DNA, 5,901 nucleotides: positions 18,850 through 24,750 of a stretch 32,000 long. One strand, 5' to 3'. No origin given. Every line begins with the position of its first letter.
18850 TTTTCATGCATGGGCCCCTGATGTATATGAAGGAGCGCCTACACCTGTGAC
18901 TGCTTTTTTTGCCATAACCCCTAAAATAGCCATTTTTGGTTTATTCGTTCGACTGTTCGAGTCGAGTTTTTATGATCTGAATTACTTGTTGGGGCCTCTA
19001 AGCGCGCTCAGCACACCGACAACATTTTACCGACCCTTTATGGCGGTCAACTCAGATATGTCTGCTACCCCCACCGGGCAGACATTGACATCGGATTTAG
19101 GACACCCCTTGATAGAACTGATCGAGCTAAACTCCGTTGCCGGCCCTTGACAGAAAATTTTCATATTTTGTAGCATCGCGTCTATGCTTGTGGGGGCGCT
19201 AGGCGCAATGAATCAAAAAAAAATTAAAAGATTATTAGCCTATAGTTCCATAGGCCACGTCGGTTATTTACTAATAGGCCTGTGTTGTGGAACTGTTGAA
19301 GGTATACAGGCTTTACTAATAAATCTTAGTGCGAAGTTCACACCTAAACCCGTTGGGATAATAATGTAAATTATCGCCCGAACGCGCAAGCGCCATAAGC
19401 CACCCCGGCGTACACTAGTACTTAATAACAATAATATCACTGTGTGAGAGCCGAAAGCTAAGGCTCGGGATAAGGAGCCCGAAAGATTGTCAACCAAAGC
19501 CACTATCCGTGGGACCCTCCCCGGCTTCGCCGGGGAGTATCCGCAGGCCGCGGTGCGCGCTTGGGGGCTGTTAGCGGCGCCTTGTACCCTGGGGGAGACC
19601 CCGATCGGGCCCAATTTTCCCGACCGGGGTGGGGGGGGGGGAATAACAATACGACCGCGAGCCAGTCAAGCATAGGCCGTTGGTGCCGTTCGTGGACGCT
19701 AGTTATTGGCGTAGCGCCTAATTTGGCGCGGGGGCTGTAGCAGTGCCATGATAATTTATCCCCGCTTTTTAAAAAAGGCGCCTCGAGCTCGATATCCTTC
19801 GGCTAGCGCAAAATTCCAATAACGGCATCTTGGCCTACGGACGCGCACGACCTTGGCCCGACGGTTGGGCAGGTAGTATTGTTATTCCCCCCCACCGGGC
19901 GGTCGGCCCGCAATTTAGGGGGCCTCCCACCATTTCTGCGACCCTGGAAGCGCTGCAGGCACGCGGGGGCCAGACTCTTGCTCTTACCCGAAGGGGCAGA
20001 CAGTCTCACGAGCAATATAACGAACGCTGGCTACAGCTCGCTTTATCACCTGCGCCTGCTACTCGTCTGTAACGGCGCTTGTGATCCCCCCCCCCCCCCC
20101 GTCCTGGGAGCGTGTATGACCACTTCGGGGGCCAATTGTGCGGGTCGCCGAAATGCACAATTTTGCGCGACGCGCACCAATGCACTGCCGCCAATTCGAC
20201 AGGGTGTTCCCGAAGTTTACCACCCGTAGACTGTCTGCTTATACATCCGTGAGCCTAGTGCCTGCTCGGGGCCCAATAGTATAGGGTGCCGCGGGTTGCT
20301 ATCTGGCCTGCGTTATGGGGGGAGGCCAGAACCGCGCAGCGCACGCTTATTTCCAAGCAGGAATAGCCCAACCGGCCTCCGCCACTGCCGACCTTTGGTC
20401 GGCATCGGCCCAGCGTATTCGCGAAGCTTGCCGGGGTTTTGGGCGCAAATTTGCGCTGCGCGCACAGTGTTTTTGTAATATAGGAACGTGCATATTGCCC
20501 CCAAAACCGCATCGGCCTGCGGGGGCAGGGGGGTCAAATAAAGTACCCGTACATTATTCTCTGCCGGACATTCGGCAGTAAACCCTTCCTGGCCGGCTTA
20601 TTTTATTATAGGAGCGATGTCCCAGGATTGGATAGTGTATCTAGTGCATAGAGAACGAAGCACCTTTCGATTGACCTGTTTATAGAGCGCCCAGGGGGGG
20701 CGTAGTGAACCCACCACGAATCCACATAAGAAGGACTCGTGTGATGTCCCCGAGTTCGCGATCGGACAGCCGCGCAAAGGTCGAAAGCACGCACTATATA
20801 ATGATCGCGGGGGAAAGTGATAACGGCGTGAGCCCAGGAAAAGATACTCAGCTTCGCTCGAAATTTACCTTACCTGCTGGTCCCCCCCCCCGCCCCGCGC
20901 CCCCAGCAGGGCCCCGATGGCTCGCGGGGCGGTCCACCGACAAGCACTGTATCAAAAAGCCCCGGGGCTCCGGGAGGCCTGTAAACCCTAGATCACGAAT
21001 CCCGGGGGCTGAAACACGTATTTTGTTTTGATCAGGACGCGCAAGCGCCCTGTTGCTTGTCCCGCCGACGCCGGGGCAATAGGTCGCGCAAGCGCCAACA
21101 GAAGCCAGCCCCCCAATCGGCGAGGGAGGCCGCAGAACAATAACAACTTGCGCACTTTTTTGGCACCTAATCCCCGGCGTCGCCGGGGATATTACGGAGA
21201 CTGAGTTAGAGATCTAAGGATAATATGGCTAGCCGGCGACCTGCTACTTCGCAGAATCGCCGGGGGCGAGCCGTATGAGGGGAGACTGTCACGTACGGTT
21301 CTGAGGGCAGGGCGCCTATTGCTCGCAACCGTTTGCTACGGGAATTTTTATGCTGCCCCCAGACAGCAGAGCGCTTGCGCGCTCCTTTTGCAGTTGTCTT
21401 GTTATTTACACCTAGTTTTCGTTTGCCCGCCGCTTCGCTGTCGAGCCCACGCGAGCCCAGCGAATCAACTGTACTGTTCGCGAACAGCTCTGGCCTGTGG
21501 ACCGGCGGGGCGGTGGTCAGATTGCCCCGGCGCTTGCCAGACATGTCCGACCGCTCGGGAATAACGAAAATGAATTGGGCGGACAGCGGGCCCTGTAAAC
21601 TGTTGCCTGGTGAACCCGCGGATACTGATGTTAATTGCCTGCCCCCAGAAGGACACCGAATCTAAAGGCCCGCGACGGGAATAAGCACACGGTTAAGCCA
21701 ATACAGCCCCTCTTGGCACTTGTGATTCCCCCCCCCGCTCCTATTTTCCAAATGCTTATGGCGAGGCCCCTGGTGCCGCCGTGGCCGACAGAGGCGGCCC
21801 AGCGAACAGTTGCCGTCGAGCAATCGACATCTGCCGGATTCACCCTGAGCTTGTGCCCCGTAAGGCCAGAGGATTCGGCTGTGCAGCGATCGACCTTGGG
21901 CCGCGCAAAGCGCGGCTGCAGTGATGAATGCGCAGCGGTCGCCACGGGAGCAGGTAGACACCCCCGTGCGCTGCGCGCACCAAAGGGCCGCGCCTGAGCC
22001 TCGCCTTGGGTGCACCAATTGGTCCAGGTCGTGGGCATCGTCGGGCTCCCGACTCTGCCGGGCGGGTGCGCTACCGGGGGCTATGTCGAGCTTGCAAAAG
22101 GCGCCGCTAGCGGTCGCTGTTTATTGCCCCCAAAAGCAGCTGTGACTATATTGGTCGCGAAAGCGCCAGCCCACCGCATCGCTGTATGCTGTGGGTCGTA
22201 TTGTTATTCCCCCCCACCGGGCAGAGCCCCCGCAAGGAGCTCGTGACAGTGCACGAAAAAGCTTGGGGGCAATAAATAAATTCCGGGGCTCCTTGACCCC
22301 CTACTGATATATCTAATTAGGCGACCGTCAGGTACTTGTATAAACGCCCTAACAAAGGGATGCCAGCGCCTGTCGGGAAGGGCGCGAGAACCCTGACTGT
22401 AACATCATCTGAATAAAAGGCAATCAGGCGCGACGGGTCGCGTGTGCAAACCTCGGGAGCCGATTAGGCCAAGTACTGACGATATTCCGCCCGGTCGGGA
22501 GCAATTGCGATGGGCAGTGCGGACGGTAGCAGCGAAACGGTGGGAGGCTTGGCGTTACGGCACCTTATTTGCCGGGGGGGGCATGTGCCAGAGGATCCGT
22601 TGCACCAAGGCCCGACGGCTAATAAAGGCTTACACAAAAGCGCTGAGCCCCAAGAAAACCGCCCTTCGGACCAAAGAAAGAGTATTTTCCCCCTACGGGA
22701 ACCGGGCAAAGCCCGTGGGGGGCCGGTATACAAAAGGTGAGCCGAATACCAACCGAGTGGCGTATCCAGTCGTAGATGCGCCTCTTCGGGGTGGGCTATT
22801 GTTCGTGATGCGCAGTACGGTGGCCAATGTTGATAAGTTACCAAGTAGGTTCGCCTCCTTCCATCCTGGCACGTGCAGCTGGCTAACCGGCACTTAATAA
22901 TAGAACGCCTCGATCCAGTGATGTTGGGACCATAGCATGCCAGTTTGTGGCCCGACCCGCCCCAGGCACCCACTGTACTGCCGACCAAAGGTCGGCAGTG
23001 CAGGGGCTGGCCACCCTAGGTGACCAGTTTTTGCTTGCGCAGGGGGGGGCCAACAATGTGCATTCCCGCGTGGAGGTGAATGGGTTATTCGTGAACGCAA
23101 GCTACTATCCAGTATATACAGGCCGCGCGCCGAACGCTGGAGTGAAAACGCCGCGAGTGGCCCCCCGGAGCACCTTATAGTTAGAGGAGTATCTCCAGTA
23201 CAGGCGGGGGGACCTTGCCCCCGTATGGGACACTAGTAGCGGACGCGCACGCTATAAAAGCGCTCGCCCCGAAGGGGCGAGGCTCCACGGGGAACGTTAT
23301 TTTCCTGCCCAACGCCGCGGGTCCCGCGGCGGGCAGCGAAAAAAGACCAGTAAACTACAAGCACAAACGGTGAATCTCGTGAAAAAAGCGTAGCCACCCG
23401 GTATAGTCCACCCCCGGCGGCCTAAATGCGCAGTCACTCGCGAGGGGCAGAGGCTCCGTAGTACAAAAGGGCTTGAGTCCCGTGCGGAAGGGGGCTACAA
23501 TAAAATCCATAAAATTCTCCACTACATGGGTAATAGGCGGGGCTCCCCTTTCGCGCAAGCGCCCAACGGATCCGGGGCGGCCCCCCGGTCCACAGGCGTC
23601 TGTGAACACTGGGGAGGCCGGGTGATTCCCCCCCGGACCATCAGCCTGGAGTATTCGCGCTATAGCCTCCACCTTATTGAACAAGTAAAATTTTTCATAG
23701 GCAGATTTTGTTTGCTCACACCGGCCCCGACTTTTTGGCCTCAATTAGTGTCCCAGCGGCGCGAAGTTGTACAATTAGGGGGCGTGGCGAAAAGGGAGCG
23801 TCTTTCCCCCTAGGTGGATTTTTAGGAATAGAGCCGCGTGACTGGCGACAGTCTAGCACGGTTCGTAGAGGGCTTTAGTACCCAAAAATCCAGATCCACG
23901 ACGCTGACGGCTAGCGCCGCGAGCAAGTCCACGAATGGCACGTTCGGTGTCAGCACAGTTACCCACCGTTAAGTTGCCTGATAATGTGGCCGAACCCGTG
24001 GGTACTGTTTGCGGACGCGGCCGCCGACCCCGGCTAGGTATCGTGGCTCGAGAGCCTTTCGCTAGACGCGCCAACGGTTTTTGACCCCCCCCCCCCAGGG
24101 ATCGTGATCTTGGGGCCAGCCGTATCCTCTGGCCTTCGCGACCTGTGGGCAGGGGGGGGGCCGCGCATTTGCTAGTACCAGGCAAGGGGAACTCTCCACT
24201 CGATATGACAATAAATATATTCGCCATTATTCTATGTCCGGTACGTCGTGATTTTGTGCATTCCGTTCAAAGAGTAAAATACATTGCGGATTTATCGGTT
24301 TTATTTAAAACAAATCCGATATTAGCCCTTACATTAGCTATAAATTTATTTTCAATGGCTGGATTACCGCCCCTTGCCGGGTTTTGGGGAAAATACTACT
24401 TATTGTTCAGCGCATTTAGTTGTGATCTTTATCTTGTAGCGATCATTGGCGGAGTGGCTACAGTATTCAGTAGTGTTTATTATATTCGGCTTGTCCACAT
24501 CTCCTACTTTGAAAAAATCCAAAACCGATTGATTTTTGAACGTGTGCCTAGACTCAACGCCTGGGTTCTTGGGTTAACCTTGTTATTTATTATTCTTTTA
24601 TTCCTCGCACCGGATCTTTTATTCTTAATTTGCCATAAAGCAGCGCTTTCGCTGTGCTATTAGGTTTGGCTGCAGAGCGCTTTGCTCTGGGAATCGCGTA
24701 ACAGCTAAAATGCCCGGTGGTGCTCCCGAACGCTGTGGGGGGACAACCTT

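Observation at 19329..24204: The nad2 gap contains two domain V hairpins, suggesting two introns around an 11-nt micro-exon, or a twintron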

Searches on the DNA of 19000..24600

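Call 4: search_rna_families(source=window, start=19000, end=24600, threshold=evalue, max_evalue=10, show_alignments=6)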
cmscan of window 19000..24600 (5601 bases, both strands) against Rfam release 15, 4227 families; matches with E-value up to 10: 7.
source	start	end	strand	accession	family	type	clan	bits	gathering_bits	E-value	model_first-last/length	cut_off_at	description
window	21266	21450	+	RF00029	Intron_gpII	Intron;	-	46.8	40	4.3e-07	1-77/77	no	Group II catalytic intron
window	21265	21304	+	RF04357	Plastid-ndhA-ndhB-2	Intron;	CL00155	33.3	53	0.00013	1-41/41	no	Plastid-ndhA-ndhB-2 group II-D5 intron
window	23829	23908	+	RF00029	Intron_gpII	Intron;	-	32.3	40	0.0014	1-77/77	no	Group II catalytic intron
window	22965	23012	+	RF03900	mir-9242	Gene; miRNA;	-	19.8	62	9.6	1-66/66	no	mir-9242 microRNA precursor family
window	22945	23013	-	RF02999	ivy-DE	Cis-reg;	-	19.7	41.4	6.3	1-93/93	no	ivy-DE RNA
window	21268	21302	+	RF04336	Plastid-petD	Intron;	-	18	65.5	4.6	10-44/47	no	Plastid-petD group II-D5 intron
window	23254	23378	+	RF02421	Bp1_684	Gene; sRNA;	-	15.8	44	6.1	1-113/113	no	Burkholderia sRNA Bp1_Cand684_SIPHT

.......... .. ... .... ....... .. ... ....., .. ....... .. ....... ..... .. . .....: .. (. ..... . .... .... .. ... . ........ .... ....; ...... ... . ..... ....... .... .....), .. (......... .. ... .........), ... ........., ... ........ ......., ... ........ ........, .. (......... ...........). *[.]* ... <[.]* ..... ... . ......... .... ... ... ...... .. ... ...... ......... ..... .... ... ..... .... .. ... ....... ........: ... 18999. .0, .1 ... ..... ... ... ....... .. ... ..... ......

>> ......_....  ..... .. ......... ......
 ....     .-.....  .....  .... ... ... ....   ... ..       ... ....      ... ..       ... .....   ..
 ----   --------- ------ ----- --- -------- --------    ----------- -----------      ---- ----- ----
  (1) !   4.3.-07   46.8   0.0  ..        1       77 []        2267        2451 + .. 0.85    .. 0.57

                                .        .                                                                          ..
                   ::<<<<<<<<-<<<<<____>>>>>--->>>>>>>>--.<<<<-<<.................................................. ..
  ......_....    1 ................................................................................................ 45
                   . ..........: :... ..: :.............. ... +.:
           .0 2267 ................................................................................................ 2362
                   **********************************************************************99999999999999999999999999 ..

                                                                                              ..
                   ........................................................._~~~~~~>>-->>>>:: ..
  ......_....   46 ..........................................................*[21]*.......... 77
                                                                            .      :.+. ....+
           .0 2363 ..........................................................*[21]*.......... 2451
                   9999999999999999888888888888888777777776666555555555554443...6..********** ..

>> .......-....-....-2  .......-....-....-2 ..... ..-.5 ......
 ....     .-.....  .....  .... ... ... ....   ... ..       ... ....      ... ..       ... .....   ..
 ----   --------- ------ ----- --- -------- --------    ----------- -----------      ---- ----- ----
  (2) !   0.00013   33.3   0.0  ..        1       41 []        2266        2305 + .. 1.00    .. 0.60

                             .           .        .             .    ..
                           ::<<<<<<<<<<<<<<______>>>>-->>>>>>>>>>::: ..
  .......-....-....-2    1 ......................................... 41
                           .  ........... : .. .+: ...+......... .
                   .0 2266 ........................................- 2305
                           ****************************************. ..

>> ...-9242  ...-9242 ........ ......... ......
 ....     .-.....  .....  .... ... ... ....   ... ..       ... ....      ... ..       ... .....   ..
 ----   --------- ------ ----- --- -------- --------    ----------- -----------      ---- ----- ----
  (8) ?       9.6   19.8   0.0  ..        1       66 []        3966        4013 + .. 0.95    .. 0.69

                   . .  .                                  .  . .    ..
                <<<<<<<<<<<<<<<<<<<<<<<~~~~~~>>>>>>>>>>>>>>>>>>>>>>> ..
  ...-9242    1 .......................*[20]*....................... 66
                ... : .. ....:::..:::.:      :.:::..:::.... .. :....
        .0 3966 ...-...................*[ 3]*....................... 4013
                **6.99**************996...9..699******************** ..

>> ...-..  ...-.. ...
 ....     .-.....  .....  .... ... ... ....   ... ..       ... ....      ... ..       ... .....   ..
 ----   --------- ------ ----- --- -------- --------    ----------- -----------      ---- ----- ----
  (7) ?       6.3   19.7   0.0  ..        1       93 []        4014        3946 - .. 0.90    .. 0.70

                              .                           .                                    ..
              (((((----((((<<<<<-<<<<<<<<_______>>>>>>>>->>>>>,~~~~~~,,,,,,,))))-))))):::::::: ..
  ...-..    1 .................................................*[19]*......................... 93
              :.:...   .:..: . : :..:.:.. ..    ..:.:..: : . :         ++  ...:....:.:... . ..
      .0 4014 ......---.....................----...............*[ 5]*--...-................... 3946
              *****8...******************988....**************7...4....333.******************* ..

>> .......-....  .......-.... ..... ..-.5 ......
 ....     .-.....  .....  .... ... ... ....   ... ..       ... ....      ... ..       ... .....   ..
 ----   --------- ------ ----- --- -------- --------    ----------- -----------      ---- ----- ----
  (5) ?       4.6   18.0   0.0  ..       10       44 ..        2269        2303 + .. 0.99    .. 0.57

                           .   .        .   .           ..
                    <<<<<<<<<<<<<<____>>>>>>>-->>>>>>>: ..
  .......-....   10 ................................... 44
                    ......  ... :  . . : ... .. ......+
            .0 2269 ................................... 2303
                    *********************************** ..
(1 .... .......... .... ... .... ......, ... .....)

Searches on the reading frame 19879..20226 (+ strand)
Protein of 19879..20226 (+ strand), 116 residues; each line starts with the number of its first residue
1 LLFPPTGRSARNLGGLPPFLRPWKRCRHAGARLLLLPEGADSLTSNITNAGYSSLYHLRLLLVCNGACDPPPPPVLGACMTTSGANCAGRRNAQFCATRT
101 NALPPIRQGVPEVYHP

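Call 58: search_protein_families(library=pfam, proteins=[window:19879-20226:+], max_evalue=0.01)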
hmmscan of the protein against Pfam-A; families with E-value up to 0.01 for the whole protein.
window:19879-20226:+ (116 aa): 0 families
